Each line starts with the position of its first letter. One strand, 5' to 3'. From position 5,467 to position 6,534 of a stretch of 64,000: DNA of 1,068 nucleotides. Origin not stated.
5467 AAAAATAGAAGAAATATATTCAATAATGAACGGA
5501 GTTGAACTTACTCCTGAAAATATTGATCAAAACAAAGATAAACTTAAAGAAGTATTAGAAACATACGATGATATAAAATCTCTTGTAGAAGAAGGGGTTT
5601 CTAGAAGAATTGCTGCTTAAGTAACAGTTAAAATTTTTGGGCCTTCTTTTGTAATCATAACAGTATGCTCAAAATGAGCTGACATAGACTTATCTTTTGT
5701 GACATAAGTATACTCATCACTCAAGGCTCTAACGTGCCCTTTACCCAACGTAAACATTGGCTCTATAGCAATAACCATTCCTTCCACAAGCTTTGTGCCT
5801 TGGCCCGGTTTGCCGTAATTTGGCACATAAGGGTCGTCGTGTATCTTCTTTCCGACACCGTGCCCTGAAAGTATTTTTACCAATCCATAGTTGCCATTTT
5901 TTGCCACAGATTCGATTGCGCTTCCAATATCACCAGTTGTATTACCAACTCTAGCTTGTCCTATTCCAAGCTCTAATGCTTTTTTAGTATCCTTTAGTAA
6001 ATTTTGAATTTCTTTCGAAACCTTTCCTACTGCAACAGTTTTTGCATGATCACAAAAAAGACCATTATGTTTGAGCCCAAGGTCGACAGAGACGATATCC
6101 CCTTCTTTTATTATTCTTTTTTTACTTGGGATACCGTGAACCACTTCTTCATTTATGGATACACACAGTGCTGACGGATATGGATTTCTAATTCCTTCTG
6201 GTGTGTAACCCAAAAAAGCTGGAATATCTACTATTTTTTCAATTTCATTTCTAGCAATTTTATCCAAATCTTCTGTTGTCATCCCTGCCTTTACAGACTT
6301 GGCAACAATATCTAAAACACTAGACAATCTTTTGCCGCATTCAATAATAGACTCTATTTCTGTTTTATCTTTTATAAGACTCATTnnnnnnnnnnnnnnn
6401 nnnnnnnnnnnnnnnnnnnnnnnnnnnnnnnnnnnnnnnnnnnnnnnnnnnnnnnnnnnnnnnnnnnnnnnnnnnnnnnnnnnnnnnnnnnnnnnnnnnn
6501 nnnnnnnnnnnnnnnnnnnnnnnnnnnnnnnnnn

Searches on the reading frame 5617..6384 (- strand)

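Call 54: search_protein_families(library=pfam, proteins=[window:5617-6384:-], max_evalue=0.001)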
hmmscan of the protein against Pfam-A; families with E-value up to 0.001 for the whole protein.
window:5617-6384:- (255 aa): 1 family
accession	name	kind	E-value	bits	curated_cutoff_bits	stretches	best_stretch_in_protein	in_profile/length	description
PF00557.29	Peptidase_M24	-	1.5e-42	146.2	23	1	13-246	3-208/208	Metallopeptidase family M24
